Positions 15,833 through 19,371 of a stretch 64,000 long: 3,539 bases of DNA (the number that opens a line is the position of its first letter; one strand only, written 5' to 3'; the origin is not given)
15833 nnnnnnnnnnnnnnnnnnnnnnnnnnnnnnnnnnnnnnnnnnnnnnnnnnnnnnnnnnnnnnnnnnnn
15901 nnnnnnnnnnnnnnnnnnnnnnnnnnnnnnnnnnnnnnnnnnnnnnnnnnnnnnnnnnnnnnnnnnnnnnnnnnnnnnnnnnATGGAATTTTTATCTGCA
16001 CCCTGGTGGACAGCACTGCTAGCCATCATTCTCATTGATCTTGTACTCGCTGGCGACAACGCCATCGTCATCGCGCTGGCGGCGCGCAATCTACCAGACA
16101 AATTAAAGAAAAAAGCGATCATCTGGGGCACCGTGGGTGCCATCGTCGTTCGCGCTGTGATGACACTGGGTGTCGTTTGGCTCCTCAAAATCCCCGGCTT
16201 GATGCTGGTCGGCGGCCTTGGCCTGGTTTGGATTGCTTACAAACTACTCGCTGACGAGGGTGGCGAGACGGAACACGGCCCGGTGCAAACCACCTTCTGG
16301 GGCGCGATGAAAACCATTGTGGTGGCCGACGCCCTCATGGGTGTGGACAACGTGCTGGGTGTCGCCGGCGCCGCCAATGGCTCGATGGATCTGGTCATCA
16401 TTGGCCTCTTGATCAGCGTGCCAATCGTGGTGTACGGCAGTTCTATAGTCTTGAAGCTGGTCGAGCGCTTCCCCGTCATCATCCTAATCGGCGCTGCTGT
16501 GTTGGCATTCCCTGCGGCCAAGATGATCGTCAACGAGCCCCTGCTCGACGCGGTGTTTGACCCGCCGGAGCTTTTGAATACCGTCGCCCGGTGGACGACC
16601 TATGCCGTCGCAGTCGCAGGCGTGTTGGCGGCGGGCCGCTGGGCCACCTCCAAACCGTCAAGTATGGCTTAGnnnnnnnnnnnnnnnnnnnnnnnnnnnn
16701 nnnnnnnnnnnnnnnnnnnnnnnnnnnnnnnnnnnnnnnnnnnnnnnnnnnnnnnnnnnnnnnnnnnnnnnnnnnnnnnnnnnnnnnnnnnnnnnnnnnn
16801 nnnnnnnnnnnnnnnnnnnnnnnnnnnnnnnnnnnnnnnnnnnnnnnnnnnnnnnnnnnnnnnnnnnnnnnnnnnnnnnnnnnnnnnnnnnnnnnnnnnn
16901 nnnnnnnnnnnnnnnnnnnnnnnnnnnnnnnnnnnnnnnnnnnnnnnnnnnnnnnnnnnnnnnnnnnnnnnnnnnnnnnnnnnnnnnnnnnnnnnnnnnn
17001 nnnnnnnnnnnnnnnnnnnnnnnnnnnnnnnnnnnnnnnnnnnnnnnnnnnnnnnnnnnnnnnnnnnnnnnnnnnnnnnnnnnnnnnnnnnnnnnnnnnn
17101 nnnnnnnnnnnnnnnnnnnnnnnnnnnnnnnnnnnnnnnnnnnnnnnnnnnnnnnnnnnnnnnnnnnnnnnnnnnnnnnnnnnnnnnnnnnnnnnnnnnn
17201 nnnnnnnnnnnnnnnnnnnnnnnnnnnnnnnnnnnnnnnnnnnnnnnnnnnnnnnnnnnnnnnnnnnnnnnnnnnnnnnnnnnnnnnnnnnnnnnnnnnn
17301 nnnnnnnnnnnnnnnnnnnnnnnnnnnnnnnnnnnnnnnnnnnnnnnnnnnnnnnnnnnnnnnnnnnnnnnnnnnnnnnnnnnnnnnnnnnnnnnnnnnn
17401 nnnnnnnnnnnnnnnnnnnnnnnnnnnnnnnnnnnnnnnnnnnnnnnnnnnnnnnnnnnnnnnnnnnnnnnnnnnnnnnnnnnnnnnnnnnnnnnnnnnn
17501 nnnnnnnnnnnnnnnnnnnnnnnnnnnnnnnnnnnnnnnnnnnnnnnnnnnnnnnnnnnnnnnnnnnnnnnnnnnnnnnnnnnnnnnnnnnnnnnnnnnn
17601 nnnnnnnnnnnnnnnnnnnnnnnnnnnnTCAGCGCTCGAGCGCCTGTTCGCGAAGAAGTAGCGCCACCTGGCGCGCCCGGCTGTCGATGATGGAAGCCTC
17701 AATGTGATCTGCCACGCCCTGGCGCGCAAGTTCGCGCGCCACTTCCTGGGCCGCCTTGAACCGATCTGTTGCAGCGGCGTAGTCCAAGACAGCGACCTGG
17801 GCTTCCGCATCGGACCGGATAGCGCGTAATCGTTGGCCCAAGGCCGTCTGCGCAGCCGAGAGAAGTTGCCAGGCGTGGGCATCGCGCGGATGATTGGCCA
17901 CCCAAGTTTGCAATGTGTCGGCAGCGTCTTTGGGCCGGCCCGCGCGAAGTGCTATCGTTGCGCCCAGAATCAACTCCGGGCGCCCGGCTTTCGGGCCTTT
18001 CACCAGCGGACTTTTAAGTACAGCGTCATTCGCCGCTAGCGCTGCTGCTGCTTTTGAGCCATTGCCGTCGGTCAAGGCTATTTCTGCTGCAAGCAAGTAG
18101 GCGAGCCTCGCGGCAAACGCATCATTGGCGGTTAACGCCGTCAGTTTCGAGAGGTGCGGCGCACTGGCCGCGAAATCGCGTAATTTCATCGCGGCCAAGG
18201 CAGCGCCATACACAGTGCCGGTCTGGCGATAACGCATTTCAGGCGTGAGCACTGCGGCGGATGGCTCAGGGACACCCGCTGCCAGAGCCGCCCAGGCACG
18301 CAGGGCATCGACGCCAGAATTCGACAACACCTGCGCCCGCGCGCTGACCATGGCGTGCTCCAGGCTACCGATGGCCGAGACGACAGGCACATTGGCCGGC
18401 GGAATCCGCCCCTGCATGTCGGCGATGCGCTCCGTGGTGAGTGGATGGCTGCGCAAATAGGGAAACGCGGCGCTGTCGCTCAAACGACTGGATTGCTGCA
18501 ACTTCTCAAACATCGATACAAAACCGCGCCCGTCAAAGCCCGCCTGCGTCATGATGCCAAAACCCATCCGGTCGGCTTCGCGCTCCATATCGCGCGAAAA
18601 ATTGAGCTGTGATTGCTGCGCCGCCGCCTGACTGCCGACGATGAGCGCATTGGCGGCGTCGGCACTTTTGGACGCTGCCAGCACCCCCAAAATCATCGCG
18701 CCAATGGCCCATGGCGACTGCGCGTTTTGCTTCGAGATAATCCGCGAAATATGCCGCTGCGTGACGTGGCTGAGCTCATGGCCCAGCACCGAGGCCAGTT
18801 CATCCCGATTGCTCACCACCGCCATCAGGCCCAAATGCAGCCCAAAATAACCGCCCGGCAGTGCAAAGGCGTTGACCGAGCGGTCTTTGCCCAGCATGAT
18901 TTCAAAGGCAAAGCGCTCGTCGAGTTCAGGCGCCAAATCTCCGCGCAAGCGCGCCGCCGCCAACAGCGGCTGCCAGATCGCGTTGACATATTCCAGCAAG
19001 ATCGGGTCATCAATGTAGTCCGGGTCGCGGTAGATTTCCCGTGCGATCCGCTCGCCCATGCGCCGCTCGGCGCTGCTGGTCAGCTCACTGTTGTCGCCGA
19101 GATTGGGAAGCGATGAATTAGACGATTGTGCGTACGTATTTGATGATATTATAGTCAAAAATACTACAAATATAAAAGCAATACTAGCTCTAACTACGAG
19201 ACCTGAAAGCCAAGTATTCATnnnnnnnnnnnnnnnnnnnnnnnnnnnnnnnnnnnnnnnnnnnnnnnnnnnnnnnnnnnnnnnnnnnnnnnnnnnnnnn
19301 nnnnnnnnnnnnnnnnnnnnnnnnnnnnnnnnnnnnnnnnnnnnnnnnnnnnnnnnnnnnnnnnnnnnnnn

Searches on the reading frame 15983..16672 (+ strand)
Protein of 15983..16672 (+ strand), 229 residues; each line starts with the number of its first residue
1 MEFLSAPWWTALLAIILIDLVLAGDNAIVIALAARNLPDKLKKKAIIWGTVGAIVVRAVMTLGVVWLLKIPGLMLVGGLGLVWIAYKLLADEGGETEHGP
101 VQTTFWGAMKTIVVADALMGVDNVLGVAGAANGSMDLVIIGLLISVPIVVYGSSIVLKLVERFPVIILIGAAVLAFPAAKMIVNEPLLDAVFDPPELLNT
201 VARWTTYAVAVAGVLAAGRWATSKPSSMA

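Call 63: search_protein_families(library=pfam, proteins=[window:15983-16672:+], max_evalue=0.00001)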
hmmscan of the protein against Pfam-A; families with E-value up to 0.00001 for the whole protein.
window:15983-16672:+ (229 aa): 1 family
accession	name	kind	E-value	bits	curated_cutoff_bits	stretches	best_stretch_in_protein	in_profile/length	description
PF03741.22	TerC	-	3.5e-44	151.1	27.8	1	14-184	2-177/178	Integral membrane protein TerC family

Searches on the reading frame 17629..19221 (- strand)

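Call 63: search_protein_families(library=pfam, proteins=[window:17629-19221:-], max_evalue=0.00001)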
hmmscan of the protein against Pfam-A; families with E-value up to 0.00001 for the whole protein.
window:17629-19221:- (530 aa): 1 family
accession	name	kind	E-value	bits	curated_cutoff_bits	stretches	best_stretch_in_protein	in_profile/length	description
PF01435.24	Peptidase_M48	-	2.8e-30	106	20.3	1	106-272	25-185/186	Peptidase family M48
